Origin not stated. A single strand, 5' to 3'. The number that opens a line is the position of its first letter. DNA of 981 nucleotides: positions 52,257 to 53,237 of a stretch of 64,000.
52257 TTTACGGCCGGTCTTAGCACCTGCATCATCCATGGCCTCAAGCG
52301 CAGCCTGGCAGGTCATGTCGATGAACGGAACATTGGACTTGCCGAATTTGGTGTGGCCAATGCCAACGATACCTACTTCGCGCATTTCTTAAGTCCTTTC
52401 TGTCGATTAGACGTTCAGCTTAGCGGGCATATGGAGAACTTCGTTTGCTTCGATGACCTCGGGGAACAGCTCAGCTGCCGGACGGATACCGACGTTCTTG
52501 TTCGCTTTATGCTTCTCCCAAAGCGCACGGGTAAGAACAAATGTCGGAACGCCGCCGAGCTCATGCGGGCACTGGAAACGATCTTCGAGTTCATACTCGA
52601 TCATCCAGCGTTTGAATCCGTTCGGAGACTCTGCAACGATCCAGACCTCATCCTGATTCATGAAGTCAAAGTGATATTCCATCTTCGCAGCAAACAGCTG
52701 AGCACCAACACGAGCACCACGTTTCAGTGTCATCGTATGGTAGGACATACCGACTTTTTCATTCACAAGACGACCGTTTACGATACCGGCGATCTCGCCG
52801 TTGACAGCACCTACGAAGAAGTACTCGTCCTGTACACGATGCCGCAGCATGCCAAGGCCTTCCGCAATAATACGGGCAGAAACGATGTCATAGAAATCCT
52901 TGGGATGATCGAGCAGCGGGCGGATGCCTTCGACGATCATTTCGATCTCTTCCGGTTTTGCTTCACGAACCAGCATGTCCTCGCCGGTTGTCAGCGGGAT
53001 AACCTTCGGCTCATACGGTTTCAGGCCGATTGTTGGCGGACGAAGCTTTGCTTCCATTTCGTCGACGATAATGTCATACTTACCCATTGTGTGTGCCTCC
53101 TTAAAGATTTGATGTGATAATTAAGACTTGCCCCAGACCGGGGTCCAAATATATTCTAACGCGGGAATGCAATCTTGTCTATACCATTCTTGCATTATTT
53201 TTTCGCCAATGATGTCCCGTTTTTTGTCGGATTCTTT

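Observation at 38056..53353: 15-kb co-directional island that may encode an undescribed anaerobic N-heterocycle (pyrimidine or purine) catabolic route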

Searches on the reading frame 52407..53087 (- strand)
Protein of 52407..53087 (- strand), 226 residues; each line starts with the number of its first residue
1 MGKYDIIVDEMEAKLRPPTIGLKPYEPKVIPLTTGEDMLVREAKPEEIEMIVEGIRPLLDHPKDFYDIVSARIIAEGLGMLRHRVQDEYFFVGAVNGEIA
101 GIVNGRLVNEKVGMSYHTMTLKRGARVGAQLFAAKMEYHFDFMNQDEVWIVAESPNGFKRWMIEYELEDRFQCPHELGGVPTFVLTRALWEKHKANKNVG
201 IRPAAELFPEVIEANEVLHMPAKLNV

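Call 3: search_protein_families(library=pfam, proteins=[window:52407-53087:-])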
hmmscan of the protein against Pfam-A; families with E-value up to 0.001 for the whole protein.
window:52407-53087:- (226 aa): 0 families

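Call 6: search_protein_families(library=ncbifam, proteins=[window:52407-53087:-], max_evalue=0.01)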
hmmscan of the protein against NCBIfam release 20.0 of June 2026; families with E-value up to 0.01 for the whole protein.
window:52407-53087:- (226 aa): 0 families

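Call 40: find_homologous_proteins(query=window:52407-53087:-, max_evalue=0.001)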
Query window:52407-53087:- (226 aa): 2347 proteins with E <= 0.001 among 2531 candidates; the best 120 are listed.
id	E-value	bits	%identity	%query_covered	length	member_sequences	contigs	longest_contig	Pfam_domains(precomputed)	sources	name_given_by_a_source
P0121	8.6e-147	505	98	100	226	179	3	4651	-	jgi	jgi:hypothetical protein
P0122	1.6e-133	461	90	100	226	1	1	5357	-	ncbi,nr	ncbi:MAG: hypothetical protein Q4C13_04405 [Clostridia bacterium]|nr:hypothetical protein [Clostridi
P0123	1.0e-130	452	87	100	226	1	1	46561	-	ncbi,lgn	-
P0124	1.1e-130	452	87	100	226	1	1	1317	-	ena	-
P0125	2.2e-130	451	90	97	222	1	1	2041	-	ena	-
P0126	1.7e-129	448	87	100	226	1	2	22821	-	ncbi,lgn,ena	-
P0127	1.1e-128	445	87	100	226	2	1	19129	-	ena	-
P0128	9.3e-128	442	87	100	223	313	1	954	-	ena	-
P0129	2.0e-125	435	86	100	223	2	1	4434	-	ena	-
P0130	2.2e-125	435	85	100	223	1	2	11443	-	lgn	-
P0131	3.4e-125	434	85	100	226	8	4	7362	-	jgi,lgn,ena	jgi:hypothetical protein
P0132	7.4e-125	433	86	97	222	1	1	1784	-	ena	-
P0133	1.8e-124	432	85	97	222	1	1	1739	-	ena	-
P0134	4.0e-124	430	85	97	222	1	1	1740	-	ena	-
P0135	6.7e-124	430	85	100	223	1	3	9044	-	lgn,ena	-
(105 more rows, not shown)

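Call 50: predict_structure(alignment_id=A2)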
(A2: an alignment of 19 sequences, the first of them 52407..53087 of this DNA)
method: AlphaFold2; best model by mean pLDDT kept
length: 226 residues; sequences in the alignment: 19
mean_pLDDT: 88.2   pTM: 0.86
mean pLDDT of the five models: 88.2, 88.0, 87.7, 86.3, 82.1
residues with pLDDT >= 90: 129; 70-90: 84; 50-70: 13; < 50: 0
segments of 3 or more residues with pLDDT < 50: none
pLDDT, mean of each block of 10 residues (from residue 1): 68 80 95 93 94 93 84 90 86 96 92 90 84 95 95 70 84 80 93 92 96 96 80
secondary structure, 60 per line:
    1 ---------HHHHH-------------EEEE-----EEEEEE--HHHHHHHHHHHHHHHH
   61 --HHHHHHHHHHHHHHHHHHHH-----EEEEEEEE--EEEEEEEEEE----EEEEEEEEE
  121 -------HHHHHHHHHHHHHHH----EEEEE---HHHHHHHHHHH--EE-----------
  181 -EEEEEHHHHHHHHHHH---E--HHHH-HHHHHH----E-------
elements in order: H10-14 E28-31 E37-42 H45-60 H63-82 E88-95 E98-107 E112-120 H128-142 E147-151 H155-165 E182-186 H187-197 H204-207 H209-214

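Call 53: fold_search(model_id=the predicted structure, library=pdb)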
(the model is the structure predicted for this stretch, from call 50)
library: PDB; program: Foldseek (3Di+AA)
matches with E <= 10: 899; with E <= 0.001: 240
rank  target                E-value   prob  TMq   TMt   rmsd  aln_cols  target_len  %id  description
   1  8gxj_C                5.9e-07  1.00  0.48  0.57   6.2       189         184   14  Pseudomonas aeruginosa N-acetyltransferase domain-containing protein PA3270 (released 2022-10-12)
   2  2qml                  7.1e-07  1.00  0.56  0.64   4.5       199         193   12  Crystal structure of an uncharacterized protein (bh2621) from bacillus halodurans at 1.55 A resolution (released 2007-09-04)
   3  4ava                  7.1e-07  1.00  0.46  0.33   8.1       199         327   16  Crystal structure of protein lysine acetyltransferase Rv0998 from Mycobacterium tuberculosis (released 2012-07-11)
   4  6c30_A                9.0e-07  1.00  0.52  0.55   5.9       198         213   12  Mycobacterium smegmatis RimJ (apo form) (released 2019-01-16)
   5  4avb_A                1.1e-06  1.00  0.47  0.34   7.1       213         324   14  Crystal structure of protein lysine acetyltransferase Rv0998 in complex with acetyl CoA and cAMP (released 2012-07-11)
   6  1yre_B                2.2e-06  1.00  0.47  0.55   6.8       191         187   15  Hypothetical protein PA3270 from Pseudomonas aeruginosa in complex with CoA (released 2005-02-15)
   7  8gxk_A                2.4e-06  1.00  0.47  0.56   6.6       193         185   14  Pseudomonas jinjuensis N-acetyltransferase (released 2022-10-12)
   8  6c37                  2.4e-06  1.00  0.48  0.52   6.2       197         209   12  Mycobacterium smegmatis RimJ in complex with CoA-disulfide (released 2019-01-16)
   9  8osp_A                2.7e-06  1.00  0.48  0.60   4.9       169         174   12  GCN5-related N-Acetyltransferase from Lactobacillus curiae (released 2023-07-05)
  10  8gxk_C                2.7e-06  1.00  0.47  0.56   6.6       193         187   14  Pseudomonas jinjuensis N-acetyltransferase (released 2022-10-12)
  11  8gxj_A                4.1e-06  1.00  0.46  0.54   7.0       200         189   12  Pseudomonas aeruginosa N-acetyltransferase domain-containing protein PA3270 (released 2022-10-12)
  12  4xpk                  4.3e-06  1.00  0.45  0.67   6.2       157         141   14  The crystal structure of Campylobacter jejuni N-acetyltransferase PseH (released 2015-03-18)
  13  8gxk_B                4.3e-06  1.00  0.45  0.53   7.0       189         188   16  Pseudomonas jinjuensis N-acetyltransferase (released 2022-10-12)
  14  8gxk_D                4.6e-06  1.00  0.45  0.53   7.4       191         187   16  Pseudomonas jinjuensis N-acetyltransferase (released 2022-10-12)
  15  4e2a_B                5.8e-06  1.00  0.46  0.58   5.5       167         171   16  Crystal Structure of the Putative acetyltransferase from Streptococcus mutans (released 2013-03-13)
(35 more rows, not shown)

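Call 77: search_protein_representatives(protein=window:52407-53087:-)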
Query: 226 residues. Proteins with E-value up to 0.001 (for the whole library): 141; up to 1e-10: 85; up to 1e-30: 23. The best 141 are listed.
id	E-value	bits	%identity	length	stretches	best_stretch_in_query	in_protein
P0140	3.7e-123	425.7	85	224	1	3-226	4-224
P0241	5.3e-62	225.6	74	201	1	62-197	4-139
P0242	1.3e-58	214.6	48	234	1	10-214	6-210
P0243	6.5e-56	205.7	73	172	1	2-132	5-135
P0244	3.6e-54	200.0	56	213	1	7-172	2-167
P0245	1.4e-49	185.0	52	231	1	10-178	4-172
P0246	1.2e-48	182.0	49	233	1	12-206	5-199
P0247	1.3e-48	181.8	57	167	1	8-159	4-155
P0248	1.1e-45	172.3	57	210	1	45-188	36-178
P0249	1.3e-43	165.5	75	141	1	22-126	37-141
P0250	5.1e-42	160.3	47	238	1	14-208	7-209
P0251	7.0e-41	156.5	41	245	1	8-223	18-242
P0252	7.3e-40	153.2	41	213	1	9-197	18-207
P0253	1.0e-38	149.4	58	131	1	7-136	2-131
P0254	2.9e-38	148.0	41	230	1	16-207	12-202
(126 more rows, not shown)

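Call 81: find_related_loci(query=A5, collection=metagenome_contigs, flank=10000)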
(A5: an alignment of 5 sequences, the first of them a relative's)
Query A5 (246 aa) in metagenome_contigs; peptide patterns used: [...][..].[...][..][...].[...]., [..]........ (x = any residue, [..] = any of these).
600 stretches matched a pattern (row limit reached: there are more); 399 encode a relative of the query (tblastn E <= 1e-3); the best 80 are kept; 80 distinct loci.
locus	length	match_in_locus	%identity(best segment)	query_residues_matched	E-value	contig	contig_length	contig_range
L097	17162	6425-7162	100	1-246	7e-166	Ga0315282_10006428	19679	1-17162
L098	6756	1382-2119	100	1-246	2e-166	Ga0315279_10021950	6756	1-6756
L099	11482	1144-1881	91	1-246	5e-152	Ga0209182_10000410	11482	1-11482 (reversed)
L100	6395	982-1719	88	1-246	2e-147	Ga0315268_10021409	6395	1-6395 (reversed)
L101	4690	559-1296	88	1-246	1e-147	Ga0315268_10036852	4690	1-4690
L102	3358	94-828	83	1-246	2e-144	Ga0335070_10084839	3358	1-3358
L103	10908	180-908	75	1-241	1e-123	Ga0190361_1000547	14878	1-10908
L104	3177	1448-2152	78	1-233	4e-126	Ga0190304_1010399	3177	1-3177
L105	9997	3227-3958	70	1-244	4e-118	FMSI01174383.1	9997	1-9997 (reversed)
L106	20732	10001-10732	70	1-244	1e-116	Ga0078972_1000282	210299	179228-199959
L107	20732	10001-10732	70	1-246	6e-116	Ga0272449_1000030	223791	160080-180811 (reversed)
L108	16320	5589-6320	71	1-246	9e-116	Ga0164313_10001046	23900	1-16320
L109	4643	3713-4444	71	1-246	8e-115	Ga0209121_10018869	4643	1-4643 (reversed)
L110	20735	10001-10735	65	1-244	6e-110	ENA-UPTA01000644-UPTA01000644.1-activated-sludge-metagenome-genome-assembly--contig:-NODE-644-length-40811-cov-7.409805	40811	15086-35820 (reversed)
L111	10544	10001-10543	92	1-181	3e-109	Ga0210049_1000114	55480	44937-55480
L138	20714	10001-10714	46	1-241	2e-64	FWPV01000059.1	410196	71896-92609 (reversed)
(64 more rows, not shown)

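Call 84: search_protein_families(library=pfam, proteins=[L138:2748-3404:+, L138:3404-4264:+, L138:4363-6240:+, L138:6296-7837:+, L138:7785-8768:-, L138:9083-9964:+, L138:10917-12032:+, L138:12046-12861:+, L138:12858-14033:+, L138:14047-15264:-])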
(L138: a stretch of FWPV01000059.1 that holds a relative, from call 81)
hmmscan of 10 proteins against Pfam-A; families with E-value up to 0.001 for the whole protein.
L138:2748-3404:+ (218 aa): 5 families
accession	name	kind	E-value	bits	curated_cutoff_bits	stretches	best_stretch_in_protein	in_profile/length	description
PF00072.30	Response_reg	-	8.4e-31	106.9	30.2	1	7-119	1-111/111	Response regulator receiver domain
PF00196.25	GerE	-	4.1e-21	74.8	23.5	1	157-211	2-56/57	Bacterial regulatory proteins, luxR family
PF08281.18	Sigma70_r4_2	-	8.8e-06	25.7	25.7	1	150-200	3-54/54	Sigma-70, region 4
PF04545.22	Sigma70_r4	-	0.00051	19.9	24.1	0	157-200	4-48/50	Sigma-70, region 4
PF13384.12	HTH_23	-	0.00089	19.5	24.6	0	161-191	6-36/50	Homeodomain-like domain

L138:3404-4264:+ (286 aa): 0 families

L138:4363-6240:+ (625 aa): 7 families
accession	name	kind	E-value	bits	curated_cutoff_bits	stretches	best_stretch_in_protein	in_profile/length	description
PF00009.33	GTP_EFTU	-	2.2e-52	177.8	26.5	1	13-209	2-187/188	Elongation factor Tu GTP binding domain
PF21018.2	BipA_C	-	2.5e-43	146.7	23.8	1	500-607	2-109/110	TypA/BipA C-terminal domain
PF00679.30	EFG_C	-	9.7e-20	70.8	27.9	1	410-496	1-87/89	Elongation factor G C-terminus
PF22042.2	EF-G_D2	-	3.2e-07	30.8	27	1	218-304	1-83/84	Elongation factor G domain 2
PF03144.31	GTP_EFTU_D2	-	1.4e-06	29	30.3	1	233-303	1-73/73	Elongation factor Tu domain 2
PF14492.12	EFG_III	-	7.9e-05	23.1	27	1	342-396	18-73/75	Elongation Factor G, domain III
PF01926.29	MMR_HSR1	-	0.0001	22.9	21.9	1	17-144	2-113/113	50S ribosome-binding GTPase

L138:6296-7837:+ (513 aa): 1 family
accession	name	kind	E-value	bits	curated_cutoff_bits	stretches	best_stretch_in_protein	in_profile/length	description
PF01433.26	Peptidase_M1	-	1e-12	48.6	27.7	2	359-410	64-115/218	Peptidase family M1 domain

L138:7785-8768:- (327 aa): 1 family
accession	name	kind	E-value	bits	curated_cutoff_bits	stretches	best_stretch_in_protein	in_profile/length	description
PF11392.14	AllH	-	4e-22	79.4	25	1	201-308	1-109/109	Oxamate carbamoyltransferase subunit AllH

L138:9083-9964:+ (293 aa): 1 family
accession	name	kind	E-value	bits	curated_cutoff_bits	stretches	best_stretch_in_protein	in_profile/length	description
PF04199.19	Cyclase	-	3.1e-29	102.4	23.1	1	4-161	1-142/142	Putative cyclase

L138:10917-12032:+ (371 aa): 1 family
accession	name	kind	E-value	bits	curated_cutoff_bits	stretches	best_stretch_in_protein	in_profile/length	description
PF01553.26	Acyltransferase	-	6.9e-14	52.2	23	1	35-155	4-131/132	Acyltransferase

L138:12046-12861:+ (271 aa): 1 family
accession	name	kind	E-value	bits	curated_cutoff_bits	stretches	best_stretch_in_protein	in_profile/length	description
PF00731.26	AIRC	-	3.7e-17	62.7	30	1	131-268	2-139/148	AIR carboxylase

L138:12858-14033:+ (391 aa): 1 family
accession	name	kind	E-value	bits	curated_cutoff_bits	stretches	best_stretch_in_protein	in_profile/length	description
PF01969.22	Ni_insertion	-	1.1e-138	463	22.1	1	4-378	1-375/375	Nickel insertion protein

L138:14047-15264:- (405 aa): 7 families
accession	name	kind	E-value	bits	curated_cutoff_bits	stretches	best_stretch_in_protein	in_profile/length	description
PF01266.30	DAO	-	7.2e-59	200.5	27.9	1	7-394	1-352/353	FAD dependent oxidoreductase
PF13450.12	NAD_binding_8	-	1.9e-06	28.5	21.9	1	10-46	1-37/68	NAD(P)-binding Rossmann-like domain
PF13738.12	Pyr_redox_3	-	4e-06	26.7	30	0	10-38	2-30/305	Pyridine nucleotide-disulphide oxidoreductase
PF07992.20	Pyr_redox_2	-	1.7e-05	24.9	26.1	0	7-42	144-178/291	Pyridine nucleotide-disulphide oxidoreductase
PF03486.20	HI0933_like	-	7.5e-05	22.7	50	0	7-44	2-38/244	HI0933-like protein Rossmann domain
PF00890.30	FAD_binding_2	-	0.00069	19.3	20.4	0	7-43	1-36/414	FAD binding domain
PF01494.25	FAD_binding_3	-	0.00074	19.3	22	0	6-37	2-32/349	FAD binding domain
